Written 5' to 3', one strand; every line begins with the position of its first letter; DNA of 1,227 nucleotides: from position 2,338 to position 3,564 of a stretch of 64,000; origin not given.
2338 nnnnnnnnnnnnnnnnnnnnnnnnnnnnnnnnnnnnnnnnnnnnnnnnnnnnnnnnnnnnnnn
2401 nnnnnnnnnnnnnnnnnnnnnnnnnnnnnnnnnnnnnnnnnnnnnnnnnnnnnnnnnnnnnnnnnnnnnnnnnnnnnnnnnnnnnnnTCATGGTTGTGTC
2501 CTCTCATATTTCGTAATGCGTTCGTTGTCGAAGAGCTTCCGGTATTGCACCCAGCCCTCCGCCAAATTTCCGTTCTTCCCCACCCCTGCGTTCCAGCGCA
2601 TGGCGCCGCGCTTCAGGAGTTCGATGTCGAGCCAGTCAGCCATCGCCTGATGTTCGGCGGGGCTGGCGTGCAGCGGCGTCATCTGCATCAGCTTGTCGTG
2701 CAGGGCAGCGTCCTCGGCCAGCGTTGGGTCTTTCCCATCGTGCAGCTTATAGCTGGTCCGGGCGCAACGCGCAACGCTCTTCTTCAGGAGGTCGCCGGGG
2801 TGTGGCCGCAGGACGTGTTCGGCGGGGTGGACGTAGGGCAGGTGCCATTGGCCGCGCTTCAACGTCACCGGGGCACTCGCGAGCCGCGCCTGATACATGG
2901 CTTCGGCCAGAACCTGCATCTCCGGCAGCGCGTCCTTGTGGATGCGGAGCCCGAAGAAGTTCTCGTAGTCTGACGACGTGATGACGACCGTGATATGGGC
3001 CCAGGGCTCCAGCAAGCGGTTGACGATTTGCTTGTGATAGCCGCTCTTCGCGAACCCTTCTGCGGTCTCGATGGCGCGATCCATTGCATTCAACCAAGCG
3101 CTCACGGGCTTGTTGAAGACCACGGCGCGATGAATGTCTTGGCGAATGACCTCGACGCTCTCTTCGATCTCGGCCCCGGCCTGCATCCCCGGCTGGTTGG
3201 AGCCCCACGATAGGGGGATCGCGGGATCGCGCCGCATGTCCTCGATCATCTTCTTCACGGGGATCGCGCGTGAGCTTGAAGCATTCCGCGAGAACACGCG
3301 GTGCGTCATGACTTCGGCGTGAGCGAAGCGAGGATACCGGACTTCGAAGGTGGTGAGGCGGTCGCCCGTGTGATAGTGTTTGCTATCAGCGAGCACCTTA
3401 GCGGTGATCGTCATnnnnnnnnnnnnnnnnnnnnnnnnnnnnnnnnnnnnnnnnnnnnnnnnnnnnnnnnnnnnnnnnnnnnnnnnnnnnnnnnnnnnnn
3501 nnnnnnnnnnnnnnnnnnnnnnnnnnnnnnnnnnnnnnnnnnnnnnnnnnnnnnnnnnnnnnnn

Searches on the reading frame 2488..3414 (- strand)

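Call 104: search_protein_families(library=pfam, proteins=[window:2488-3414:-], max_evalue=0.001)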
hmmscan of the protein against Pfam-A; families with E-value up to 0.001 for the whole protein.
window:2488-3414:- (308 aa): 1 family
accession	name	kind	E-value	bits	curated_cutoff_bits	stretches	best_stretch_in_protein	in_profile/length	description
PF02511.20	Thy1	-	8e-13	49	24.8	1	22-182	60-190/191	Thymidylate synthase complementing protein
